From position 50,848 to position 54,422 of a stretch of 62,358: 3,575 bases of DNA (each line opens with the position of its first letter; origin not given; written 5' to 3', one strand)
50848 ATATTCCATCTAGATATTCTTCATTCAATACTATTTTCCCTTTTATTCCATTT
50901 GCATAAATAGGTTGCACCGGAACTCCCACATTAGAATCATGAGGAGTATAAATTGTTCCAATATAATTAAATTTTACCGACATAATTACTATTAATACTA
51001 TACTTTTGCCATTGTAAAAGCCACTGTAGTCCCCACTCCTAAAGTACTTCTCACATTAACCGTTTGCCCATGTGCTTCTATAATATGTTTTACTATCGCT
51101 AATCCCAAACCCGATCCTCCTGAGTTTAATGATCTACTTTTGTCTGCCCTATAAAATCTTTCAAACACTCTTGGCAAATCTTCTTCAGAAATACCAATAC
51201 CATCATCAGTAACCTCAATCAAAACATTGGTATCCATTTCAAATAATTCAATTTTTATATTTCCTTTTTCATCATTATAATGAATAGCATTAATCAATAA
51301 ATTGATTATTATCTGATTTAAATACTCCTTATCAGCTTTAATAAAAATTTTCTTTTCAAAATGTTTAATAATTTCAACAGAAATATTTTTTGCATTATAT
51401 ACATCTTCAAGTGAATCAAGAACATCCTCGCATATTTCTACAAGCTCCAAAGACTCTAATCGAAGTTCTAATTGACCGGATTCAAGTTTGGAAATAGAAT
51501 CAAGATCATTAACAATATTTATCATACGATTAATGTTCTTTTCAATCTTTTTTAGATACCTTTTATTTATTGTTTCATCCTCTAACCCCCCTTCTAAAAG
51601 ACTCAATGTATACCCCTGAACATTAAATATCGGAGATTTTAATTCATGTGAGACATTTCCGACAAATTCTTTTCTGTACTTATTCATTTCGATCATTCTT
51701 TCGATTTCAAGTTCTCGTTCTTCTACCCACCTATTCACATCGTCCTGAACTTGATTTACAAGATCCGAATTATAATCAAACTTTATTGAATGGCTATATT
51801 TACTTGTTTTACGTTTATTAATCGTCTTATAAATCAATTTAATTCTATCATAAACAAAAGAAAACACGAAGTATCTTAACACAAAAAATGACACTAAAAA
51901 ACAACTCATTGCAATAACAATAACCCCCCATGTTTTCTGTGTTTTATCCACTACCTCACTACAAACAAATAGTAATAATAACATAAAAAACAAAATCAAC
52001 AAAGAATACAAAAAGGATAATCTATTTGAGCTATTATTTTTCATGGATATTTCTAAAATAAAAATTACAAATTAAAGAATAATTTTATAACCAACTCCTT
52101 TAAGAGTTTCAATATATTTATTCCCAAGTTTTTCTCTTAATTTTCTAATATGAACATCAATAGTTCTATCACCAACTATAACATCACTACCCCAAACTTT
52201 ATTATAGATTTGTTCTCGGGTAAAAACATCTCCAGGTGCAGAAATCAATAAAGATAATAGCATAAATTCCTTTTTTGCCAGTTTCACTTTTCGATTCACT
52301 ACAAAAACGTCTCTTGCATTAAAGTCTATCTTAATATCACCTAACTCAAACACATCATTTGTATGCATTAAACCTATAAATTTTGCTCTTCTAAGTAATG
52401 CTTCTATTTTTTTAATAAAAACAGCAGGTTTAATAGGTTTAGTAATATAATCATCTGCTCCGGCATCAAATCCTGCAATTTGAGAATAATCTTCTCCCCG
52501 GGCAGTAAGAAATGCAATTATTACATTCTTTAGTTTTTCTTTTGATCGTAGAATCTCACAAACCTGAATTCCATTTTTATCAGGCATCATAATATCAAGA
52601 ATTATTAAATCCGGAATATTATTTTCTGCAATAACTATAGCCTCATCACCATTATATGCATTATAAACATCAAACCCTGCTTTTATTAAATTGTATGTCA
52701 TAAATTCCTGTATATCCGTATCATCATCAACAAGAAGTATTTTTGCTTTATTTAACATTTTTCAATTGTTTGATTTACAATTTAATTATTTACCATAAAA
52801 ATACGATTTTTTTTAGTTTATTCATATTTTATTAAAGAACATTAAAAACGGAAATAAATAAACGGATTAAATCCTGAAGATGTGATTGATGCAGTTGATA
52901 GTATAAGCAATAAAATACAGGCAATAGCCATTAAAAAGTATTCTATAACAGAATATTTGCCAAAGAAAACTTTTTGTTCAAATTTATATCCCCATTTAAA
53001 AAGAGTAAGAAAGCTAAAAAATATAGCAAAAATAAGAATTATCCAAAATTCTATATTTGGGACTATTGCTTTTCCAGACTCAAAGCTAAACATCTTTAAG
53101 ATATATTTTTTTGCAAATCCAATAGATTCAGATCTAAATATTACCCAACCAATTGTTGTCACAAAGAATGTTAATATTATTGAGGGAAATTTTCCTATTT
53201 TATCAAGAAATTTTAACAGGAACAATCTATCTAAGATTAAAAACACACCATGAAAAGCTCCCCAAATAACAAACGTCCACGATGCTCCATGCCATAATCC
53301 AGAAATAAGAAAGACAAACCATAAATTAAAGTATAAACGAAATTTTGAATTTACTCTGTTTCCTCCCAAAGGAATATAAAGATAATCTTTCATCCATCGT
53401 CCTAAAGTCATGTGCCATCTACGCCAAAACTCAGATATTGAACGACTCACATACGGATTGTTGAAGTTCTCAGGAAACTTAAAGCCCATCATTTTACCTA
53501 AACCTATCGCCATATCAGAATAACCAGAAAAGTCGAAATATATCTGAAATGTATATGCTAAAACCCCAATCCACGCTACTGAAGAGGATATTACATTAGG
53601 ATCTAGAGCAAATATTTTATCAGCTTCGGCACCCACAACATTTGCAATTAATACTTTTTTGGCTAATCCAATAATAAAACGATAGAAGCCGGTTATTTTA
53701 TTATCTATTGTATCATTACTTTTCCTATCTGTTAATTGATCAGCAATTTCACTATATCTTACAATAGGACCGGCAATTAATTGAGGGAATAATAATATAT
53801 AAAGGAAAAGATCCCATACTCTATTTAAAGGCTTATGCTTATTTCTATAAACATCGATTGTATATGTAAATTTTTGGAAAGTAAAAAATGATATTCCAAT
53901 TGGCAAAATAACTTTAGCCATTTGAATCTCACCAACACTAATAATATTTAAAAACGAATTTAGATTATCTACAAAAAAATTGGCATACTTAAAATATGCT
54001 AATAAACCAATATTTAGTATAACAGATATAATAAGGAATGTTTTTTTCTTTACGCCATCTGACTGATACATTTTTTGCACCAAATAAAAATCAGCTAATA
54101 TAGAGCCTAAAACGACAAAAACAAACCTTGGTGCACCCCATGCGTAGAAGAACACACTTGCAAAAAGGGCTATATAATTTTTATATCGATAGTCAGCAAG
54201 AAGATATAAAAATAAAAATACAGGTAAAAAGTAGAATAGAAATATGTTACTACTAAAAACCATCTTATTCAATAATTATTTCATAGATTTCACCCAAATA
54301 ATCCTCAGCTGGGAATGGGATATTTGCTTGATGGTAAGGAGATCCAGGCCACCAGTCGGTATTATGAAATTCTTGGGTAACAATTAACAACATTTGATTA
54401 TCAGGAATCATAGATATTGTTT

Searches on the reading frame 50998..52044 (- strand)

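Call 82: search_protein_families(library=pfam, proteins=[window:50998-52044:-], max_evalue=0.001)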
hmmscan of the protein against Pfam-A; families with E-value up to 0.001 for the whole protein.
window:50998-52044:- (348 aa): 3 families
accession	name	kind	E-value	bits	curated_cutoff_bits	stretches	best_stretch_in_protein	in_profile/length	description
PF02518.31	HATPase_c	-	1e-28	100.4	26.4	1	238-345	2-107/111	Histidine kinase-, DNA gyrase B-, and HSP90-like ATPase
PF00512.31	HisKA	-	3.5e-13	49.8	26.9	1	124-190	2-66/66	His Kinase A (phospho-acceptor) domain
PF13589.12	HATPase_c_3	-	0.00084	19.8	25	0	243-315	4-77/137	Histidine kinase-, DNA gyrase B-, and HSP90-like ATPase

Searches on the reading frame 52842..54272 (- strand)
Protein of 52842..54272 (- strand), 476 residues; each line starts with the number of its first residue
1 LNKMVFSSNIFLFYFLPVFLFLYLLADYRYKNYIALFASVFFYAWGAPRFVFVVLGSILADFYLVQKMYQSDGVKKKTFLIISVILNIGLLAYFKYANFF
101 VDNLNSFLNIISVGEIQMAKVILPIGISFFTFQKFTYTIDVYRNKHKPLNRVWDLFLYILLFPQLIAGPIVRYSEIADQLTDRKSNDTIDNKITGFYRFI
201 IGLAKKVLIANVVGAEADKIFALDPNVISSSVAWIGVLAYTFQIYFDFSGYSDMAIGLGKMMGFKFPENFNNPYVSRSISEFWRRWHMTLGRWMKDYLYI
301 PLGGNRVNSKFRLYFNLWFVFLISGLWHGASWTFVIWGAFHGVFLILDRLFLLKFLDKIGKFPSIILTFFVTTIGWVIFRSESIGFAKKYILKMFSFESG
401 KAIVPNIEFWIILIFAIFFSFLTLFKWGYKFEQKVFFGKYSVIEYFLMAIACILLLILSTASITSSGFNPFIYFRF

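Call 82: search_protein_families(library=pfam, proteins=[window:52842-54272:-], max_evalue=0.001)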
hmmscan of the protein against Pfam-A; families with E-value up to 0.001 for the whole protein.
window:52842-54272:- (476 aa): 2 families
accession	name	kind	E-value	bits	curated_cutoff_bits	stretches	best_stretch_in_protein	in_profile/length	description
PF03062.24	MBOAT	-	5.1e-34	118.5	27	1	155-351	84-297/337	MBOAT, membrane-bound O-acyltransferase family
PF13813.11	MBOAT_2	-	2e-07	31.7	25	1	267-331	2-67/85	Membrane bound O-acyl transferase family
